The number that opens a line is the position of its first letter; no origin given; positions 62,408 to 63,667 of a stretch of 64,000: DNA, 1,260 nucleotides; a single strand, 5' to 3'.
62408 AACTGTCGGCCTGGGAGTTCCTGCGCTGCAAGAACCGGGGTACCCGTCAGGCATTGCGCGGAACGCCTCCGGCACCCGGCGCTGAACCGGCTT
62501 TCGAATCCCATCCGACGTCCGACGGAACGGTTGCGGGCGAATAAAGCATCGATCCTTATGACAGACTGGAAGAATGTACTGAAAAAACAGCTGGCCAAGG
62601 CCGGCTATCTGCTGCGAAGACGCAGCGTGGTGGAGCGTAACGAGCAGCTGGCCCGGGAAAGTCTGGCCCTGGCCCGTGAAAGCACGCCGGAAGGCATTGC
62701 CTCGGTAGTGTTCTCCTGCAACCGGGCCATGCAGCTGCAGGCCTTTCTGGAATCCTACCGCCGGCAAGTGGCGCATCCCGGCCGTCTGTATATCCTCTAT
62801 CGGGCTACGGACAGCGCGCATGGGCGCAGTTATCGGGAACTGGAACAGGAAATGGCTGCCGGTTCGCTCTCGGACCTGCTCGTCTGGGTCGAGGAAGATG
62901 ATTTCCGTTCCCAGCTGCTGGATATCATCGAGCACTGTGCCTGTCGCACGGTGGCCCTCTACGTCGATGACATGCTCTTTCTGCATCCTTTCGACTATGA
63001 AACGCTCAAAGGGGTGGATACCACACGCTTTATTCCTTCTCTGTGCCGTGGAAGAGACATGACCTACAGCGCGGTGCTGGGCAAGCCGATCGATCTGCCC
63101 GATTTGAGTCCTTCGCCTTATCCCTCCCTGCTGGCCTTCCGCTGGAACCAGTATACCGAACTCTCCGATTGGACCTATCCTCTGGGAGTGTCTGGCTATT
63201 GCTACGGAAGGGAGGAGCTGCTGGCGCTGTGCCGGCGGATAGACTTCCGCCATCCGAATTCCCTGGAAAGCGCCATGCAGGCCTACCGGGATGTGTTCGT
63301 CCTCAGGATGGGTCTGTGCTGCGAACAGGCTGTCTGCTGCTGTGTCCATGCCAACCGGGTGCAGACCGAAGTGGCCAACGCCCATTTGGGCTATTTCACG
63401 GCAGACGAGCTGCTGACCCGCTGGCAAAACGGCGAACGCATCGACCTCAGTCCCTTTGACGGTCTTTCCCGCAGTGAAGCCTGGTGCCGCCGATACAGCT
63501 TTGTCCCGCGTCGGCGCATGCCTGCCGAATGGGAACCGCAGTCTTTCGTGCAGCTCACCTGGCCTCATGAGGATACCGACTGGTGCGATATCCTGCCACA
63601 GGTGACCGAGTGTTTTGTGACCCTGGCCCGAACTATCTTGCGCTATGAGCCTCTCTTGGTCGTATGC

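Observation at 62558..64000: In-frame fusion of a GT-A-like domain to an agmatine-deiminase-family domain at the end of a Wzx glycan cluster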

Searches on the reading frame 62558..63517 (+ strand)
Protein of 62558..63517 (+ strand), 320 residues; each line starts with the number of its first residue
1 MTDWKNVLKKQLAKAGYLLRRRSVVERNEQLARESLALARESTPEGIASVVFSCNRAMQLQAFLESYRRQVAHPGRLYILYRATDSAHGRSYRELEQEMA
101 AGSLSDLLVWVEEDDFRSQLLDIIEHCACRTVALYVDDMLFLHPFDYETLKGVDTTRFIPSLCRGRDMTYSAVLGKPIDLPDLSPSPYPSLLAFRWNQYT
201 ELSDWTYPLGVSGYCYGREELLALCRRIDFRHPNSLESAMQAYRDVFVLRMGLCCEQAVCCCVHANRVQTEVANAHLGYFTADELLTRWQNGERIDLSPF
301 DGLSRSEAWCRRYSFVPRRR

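Call 4: search_protein_families(library=pfam, proteins=[window:62558-63517:+], max_evalue=1)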
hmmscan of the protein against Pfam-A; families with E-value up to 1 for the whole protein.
window:62558-63517:+ (320 aa): 0 families

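Call 5: search_protein_families(library=ncbifam, proteins=[window:62558-63517:+], max_evalue=1)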
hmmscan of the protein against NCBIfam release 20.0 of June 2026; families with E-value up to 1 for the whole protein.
window:62558-63517:+ (320 aa): 0 families
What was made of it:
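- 62558..63517 (+): N-terminal domain (aa 1-320): GT-A-fold glycosyltransferase-like domain of an unclassified family. There is no Pfam or NCBIfam hit (calls 4, 5).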

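Call 6: find_homologous_proteins(query=window:62558-63517:+)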
Query window:62558-63517:+ (320 aa): 31 proteins with E <= 0.001 among 3849 candidates.
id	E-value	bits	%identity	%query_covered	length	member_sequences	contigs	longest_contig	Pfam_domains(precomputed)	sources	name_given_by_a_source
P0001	8.6e-129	447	79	77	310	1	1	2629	-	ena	-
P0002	9.4e-105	368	53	99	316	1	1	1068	-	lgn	-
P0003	5.4e-78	280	44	98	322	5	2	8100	-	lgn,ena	-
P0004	6.9e-78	280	46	97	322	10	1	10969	-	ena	-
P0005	1.0e-76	276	44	95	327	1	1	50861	-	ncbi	ncbi:MAG TPA: hypothetical protein VGE26_01940 [Sphingobacteriaceae bacterium]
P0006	8.3e-75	270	47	86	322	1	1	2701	-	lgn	-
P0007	1.4e-74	269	44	97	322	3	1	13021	-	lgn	-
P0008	2.0e-74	269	47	86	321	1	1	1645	-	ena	-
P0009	4.1e-73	264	47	84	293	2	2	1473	-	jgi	jgi:hypothetical protein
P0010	6.4e-73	264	44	96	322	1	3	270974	-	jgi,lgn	jgi:hypothetical protein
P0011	1.1e-72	263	43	97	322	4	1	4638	-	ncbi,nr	ncbi:MAG: hypothetical protein PHV66_06095 [Bacteroidales bacterium]|nr:hypothetical protein [Bacter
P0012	3.2e-72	261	46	85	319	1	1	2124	-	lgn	-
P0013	1.0e-71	260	45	87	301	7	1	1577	-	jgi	jgi:hypothetical protein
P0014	8.7e-71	257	42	98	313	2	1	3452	-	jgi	jgi:hypothetical protein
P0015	9.9e-71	256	43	99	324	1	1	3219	-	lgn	-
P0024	5.8e-63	231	39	97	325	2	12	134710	-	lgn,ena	-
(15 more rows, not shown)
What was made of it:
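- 62558..63517 (+): Call 6 found 31 homologues.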

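Call 9: find_encoding_contigs(protein=P0001, flank=5000)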
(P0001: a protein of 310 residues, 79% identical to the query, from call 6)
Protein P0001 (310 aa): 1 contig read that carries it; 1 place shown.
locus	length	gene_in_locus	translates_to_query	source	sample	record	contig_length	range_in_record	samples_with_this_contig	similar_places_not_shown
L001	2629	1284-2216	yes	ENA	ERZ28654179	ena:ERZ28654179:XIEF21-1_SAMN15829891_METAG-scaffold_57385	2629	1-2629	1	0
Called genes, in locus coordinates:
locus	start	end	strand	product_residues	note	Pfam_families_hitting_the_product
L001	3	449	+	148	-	?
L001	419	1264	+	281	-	PF00535:Glycos_transf_2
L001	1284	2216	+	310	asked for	-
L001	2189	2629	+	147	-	?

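Call 17: search_solved_structures(query=A1, max_evalue=10, show_alignments=2)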
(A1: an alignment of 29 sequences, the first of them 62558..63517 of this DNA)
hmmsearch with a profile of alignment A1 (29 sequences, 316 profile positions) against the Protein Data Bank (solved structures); distinct sequences matched with E-value up to 10: 0.

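Call 18: find_encoding_contigs(protein=P0010, flank=8000, max_places=2)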
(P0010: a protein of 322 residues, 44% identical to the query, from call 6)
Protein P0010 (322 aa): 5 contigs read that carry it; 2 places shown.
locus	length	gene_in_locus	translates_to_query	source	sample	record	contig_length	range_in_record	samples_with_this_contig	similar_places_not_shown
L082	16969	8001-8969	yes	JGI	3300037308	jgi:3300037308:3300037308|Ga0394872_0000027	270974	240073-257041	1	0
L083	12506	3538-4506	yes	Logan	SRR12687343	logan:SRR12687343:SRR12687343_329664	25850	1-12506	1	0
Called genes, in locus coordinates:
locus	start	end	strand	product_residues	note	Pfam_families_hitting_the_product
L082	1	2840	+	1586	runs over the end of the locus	PF13529:Peptidase_C39_2 (weak), PF19408:PKD_6, PF00404:Dockerin_1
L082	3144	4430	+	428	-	PF00291:PALP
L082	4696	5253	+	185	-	-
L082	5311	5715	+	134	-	PF05523:FdtA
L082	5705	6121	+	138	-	PF05523:FdtA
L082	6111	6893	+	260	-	PF25084:LbH_EIF2B (faint), PF25087:GMPPB_C (faint), PF00132:Hexapep, PF14602:Hexapep_2 (faint), PF00132:Hexapep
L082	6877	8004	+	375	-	PF01041:DegT_DnrJ_EryC1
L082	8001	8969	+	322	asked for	-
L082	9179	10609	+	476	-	PF01943:Polysacc_synt, PF13440:Polysacc_synt_3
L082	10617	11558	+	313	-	PF10111:Glyco_tranf_2_2 (weak), PF13641:Glyco_tranf_2_3, PF00535:Glycos_transf_2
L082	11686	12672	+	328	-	PF01073:3Beta_HSD, PF01370:Epimerase, PF02719:Polysacc_synt_2, PF04321:RmlD_sub_bind, PF05368:NmrA (weak), PF07993:NAD_binding_4, PF13460:NAD_binding_10, PF16363:GDP_Man_Dehyd, +1 more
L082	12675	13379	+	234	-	PF00483:NTP_transferase, PF12804:NTP_transf_3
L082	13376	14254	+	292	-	PF01370:Epimerase, PF02719:Polysacc_synt_2 (faint), PF16363:GDP_Man_Dehyd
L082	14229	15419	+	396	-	-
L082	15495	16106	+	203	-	PF00117:GATase, PF07685:GATase_3 (weak), PF07722:Peptidase_C26 (weak)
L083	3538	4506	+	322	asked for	-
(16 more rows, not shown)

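Call 19: find_encoding_contigs(protein=P0005, flank=8000, max_places=2)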
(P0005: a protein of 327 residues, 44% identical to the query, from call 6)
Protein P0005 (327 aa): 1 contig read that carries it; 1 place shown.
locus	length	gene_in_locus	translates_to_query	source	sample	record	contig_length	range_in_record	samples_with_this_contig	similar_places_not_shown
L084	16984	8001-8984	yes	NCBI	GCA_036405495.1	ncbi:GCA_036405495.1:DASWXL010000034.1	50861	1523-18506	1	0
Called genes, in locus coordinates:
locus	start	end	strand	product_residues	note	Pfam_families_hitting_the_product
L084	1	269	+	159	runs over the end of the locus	PF05523:FdtA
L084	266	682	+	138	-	PF05523:FdtA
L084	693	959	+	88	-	-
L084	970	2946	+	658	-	PF13522:GATase_6, PF13537:GATase_7, PF00733:Asn_synthase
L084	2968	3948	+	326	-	PF02540:NAD_synthase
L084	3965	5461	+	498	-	PF00501:AMP-binding, PF13193:AMP-binding_C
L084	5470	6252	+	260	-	PF25084:LbH_EIF2B (faint), PF25087:GMPPB_C (faint), PF00132:Hexapep, PF14602:Hexapep_2 (faint), PF00132:Hexapep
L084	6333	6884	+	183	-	PF25084:LbH_EIF2B (weak), PF00132:Hexapep (weak), PF25087:GMPPB_C (weak), PF00132:Hexapep, PF14602:Hexapep_2 (weak)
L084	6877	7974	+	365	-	PF01041:DegT_DnrJ_EryC1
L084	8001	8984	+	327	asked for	-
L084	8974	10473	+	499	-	PF01943:Polysacc_synt, PF13440:Polysacc_synt_3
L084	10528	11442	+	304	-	PF00535:Glycos_transf_2, PF10111:Glyco_tranf_2_2, PF13641:Glyco_tranf_2_3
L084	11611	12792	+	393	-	-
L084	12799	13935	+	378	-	PF00534:Glycos_transf_1, PF13692:Glyco_trans_1_4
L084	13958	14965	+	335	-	PF02485:Branch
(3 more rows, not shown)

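Call 20: find_encoding_contigs(protein=P0024, flank=8000, max_places=2)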
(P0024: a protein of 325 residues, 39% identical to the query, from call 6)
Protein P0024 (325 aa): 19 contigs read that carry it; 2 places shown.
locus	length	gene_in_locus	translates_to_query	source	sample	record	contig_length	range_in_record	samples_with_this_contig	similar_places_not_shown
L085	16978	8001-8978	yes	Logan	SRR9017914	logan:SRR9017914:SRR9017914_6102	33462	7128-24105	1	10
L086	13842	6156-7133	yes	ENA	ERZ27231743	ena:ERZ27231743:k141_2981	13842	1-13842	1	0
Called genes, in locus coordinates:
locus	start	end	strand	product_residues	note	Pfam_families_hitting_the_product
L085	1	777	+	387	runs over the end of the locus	PF01370:Epimerase, PF04321:RmlD_sub_bind (weak), PF16363:GDP_Man_Dehyd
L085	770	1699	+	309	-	PF01370:Epimerase, PF16363:GDP_Man_Dehyd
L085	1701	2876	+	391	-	PF01041:DegT_DnrJ_EryC1, PF00266:Aminotran_5 (weak)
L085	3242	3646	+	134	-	PF05523:FdtA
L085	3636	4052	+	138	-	PF05523:FdtA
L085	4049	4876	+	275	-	PF03328:HpcH_HpaI, PF15617:C-C_Bond_Lyase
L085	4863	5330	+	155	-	PF19315:MC_hydratase, PF01575:MaoC_dehydratas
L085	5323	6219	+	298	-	PF03328:HpcH_HpaI, PF15617:C-C_Bond_Lyase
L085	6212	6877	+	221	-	PF17836:PglD_N, PF25087:GMPPB_C (faint), PF00132:Hexapep (faint)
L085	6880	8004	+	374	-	PF00266:Aminotran_5 (weak), PF01041:DegT_DnrJ_EryC1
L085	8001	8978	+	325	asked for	-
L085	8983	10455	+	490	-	PF01943:Polysacc_synt, PF13440:Polysacc_synt_3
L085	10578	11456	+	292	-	PF00535:Glycos_transf_2, PF10111:Glyco_tranf_2_2, PF13641:Glyco_tranf_2_3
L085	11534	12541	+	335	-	PF01073:3Beta_HSD, PF01370:Epimerase, PF02719:Polysacc_synt_2, PF04321:RmlD_sub_bind (weak), PF07993:NAD_binding_4 (weak), PF13460:NAD_binding_10 (weak), PF16363:GDP_Man_Dehyd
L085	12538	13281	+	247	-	PF02348:CTP_transf_3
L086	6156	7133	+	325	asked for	-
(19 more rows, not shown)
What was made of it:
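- On GT-A fold nucleotide-sugar glycosyltransferase: Stand-alone homologues lie between DegT and Wzx genes, next to FdtA, hexapeptide-acyltransferase and GT2 genes, in three unrelated groups of contigs (calls 18-20).
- Stand-alone homologues lie between a DegT aminotransferase gene and wzx in FdtA/hexapeptide-acyltransferase loci (calls 18-20).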

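Call 21: predict_structure(alignment_id=A1)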
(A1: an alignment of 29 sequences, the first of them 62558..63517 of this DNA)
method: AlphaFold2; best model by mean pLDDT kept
length: 320 residues; sequences in the alignment: 29
mean_pLDDT: 91.0   pTM: 0.89
mean pLDDT of the five models: 91.0, 90.9, 90.8, 90.8, 90.4
residues with pLDDT >= 90: 226; 70-90: 77; 50-70: 11; < 50: 6
segments of 3 or more residues with pLDDT < 50: 270-274
pLDDT, mean of each block of 10 residues (from residue 1): 81 82 83 85 86 97 98 98 97 96 93 98 96 97 97 94 95 87 96 94 90 96 95 92 91 98 70 58 93 97 92 90
secondary structure, 60 per line:
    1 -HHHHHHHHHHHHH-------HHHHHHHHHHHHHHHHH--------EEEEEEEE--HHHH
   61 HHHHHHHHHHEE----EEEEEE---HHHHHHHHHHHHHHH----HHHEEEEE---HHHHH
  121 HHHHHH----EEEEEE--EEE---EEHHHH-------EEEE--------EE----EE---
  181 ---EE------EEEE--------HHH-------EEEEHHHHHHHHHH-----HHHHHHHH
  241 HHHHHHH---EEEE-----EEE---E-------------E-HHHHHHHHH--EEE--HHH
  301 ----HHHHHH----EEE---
elements in order: H2-14 H22-38 E47-54 H57-70 E77-82 H86-100 E108-112 H116-126 E131-136 E139-141 H147-150 E158-161 E192-195 E214-217 H218-227 H233-247 E251-254 E260-262 H282-290 E293-295 H305-310 E315-317
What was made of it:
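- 62558..63517 (+): The AF2 model has pLDDT 91 and pTM 0.89 (call 21).
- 62963..62974 (+): VDDM motif (D137, D138): candidate DxD-type metal/nucleotide-sugar binding motif. They sit at the end of predicted strand E131-136 (call 21).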

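Call 23: fold_search(model_id=the predicted structure, library=pdb)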
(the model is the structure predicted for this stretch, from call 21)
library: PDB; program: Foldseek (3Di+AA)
matches with E <= 10: 1338; with E <= 0.001: 255
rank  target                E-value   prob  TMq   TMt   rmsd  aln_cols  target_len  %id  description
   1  3i0i                  1.9e-06  1.00  0.33  0.37  10.8       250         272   15  Crystal structure of GTB C80S/C196S/C209S + UDP (released 2010-08-11)
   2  4kxo                  2.3e-06  1.00  0.30  0.35   9.9       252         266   14  Crystal Structure of BBBB at pH 10.0 with MPD as the cryoprotectant (released 2014-04-09)
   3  4c2s_B                3.3e-06  1.00  0.31  0.34  11.6       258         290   13  Crystal structure of the fucosylgalactoside alpha N- acetylgalactosaminyltransferase (GTA P156L mutant) in complex wit (released 2013-09-11)
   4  1fo8                  4.5e-06  1.00  0.41  0.40   6.9       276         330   11  CRYSTAL STRUCTURE OF N-ACETYLGLUCOSAMINYLTRANSFERASE I (released 2001-04-25)
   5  1k4v_A                5.5e-06  1.00  0.31  0.34  11.4       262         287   11  1.53 A Crystal Structure of the Beta-Galactoside-alpha-1,3-galactosyltransferase in Complex with UDP (released 2002-04-10)
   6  2vs3_A                5.8e-06  1.00  0.32  0.35  12.2       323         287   12  THE BINDING OF UDP-GALACTOSE BY AN ACTIVE SITE MUTANT OF alpha-1,3 GALACTOSYLTRANSFERASE (alpha3GT) (released 2008-07-15)
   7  3i0k_A                6.6e-06  1.00  0.35  0.40  10.6       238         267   16  Crystal structure of GTB C80S/C196S/C209S + UDP + H antigen (released 2010-08-11)
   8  5ggf_A                6.6e-06  1.00  0.40  0.26  17.8       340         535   10  Crystal structure of human protein O-mannose beta-1,2-N-acetylglucosaminyltransferase form II (released 2016-08-10)
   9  3i0e_A                7.5e-06  1.00  0.33  0.38  11.7       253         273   13  Crystal structure of GTB C80S/C196S + H-antigen (released 2010-08-11)
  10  1fo9                  8.0e-06  1.00  0.40  0.39   7.1       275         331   10  CRYSTAL STRUCTURE OF N-ACETYLGLUCOSAMINYLTRANSFERASE I (released 2001-04-25)
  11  1foa                  8.0e-06  1.00  0.44  0.41  10.7       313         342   13  CRYSTAL STRUCTURE OF N-ACETYLGLUCOSAMINYLTRANSFERASE I (released 2001-05-16)
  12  5tjn_A                8.0e-06  1.00  0.31  0.35   9.3       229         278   14  Crystal structure of GTB + B trisaccharide (native) (released 2017-06-14)
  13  2y7a_B                9.1e-06  1.00  0.31  0.35  10.6       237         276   12  Crystal structure of unliganded GTB P156L (released 2012-02-15)
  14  3i0g_A                1.0e-05  1.00  0.34  0.39  10.6       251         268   15  Crystal structure of GTB C80S/C196S + DA + UDP-Gal (released 2010-08-11)
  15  3i0h                  1.0e-05  1.00  0.35  0.39  10.5       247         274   15  Crystal structure of GTB C80S/C196S/C209S unliganded (released 2010-08-11)
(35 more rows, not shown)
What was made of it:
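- On GT-A fold nucleotide-sugar glycosyltransferase: Foldseek against the PDB gave 255 hits at E <= 0.001, and the top 50 are all GT-A glycosyltransferases, with TM 0.3-0.44 (call 23).
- The AF2 model has pLDDT 91 (call 21), and all top Foldseek hits are GT-A glycosyltransferases (call 23).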
